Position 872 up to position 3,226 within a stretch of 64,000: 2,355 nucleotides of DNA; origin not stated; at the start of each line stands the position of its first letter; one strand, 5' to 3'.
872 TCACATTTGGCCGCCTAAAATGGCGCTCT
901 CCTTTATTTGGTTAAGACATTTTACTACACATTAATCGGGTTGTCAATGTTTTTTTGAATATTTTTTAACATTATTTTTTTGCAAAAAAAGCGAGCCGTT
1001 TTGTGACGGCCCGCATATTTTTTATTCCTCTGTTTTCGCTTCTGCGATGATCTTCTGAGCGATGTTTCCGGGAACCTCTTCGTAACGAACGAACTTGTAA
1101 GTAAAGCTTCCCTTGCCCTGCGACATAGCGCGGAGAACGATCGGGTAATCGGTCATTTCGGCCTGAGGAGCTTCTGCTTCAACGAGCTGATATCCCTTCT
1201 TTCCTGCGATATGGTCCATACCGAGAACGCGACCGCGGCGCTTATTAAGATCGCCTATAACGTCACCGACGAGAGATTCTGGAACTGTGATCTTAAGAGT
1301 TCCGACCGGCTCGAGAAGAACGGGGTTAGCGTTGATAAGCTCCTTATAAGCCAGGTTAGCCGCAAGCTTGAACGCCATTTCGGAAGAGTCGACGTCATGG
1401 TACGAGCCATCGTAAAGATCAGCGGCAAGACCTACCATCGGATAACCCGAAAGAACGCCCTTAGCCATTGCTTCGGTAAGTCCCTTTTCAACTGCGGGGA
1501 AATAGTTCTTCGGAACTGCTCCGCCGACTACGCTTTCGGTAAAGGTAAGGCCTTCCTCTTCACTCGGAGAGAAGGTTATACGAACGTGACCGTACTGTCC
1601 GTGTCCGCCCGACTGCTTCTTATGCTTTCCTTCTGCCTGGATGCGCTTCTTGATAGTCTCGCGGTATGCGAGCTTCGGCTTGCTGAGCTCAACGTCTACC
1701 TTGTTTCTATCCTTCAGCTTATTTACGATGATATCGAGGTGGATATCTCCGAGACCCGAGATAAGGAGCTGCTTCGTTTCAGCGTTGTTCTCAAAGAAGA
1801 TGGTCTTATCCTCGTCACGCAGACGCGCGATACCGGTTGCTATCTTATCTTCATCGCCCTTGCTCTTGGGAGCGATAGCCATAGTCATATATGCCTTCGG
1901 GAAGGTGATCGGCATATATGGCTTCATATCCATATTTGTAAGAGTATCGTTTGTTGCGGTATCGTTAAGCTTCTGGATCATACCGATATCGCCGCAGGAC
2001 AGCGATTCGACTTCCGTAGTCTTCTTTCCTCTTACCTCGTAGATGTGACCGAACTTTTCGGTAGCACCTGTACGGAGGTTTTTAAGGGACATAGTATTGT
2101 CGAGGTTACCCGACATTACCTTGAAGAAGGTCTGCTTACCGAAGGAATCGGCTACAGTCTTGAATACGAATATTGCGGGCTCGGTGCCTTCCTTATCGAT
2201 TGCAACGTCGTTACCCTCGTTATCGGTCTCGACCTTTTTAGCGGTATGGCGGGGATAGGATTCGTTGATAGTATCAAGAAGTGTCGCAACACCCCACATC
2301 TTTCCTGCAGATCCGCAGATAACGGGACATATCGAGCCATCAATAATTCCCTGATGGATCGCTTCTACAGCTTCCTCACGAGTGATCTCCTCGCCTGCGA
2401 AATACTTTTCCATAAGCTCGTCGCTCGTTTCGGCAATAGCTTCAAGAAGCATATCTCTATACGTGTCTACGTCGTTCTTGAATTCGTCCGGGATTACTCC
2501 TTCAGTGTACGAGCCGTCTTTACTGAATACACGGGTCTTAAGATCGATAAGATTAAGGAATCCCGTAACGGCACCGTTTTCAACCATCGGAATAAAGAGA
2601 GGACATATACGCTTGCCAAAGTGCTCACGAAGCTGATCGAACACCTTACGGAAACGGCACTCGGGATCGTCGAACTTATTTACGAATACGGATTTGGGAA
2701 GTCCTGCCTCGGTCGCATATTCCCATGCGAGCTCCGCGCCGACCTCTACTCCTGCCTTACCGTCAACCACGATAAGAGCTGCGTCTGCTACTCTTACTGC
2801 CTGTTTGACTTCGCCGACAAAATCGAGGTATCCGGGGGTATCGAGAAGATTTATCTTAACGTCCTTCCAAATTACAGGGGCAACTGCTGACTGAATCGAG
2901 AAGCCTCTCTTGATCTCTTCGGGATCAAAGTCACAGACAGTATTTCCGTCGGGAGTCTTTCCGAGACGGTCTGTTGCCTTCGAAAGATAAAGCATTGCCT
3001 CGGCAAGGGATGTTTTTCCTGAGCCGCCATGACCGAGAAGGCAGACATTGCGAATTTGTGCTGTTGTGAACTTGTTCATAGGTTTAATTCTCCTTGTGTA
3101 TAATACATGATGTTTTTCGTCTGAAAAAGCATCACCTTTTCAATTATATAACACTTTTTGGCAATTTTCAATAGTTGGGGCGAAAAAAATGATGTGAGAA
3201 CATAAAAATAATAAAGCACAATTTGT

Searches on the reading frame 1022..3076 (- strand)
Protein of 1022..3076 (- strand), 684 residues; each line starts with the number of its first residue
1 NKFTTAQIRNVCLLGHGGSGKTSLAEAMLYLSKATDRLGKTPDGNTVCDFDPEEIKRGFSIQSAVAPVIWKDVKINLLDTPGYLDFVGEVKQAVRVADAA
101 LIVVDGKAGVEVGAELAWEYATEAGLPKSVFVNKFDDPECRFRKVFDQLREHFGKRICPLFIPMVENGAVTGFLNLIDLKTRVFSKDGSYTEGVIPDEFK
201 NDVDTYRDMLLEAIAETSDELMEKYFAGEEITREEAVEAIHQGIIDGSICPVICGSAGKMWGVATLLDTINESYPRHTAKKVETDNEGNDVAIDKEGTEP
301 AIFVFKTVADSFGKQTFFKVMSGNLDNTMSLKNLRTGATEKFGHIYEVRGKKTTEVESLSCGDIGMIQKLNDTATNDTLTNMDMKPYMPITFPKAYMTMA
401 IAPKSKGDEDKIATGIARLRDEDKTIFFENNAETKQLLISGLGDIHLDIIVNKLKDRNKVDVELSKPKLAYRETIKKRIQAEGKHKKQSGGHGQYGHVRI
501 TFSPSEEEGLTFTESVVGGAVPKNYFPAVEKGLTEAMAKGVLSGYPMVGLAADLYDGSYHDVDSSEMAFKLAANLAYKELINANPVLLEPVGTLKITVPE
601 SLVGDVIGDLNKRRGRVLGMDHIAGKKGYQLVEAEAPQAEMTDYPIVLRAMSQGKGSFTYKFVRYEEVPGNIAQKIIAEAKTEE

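Call 8: search_protein_families(library=pfam, proteins=[window:1022-3076:-], max_evalue=0.00001)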
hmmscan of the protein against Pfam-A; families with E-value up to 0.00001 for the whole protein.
window:1022-3076:- (684 aa): 5 families
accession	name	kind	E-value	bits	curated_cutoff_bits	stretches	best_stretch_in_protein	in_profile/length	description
PF00009.33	GTP_EFTU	-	1.8e-41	142.3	26.5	1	7-275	2-187/188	Elongation factor Tu GTP binding domain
PF03764.24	EFG_IV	-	4.3e-39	133.5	24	1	467-581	1-117/121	Elongation factor G, domain IV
PF00679.30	EFG_C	-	7.7e-26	90.4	27.9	1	586-675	1-88/89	Elongation factor G C-terminus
PF14492.12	EFG_III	-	3.4e-24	85.1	27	1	392-465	1-74/75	Elongation Factor G, domain III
PF22042.2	EF-G_D2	-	1e-09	38.8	27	1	302-381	4-83/84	Elongation factor G domain 2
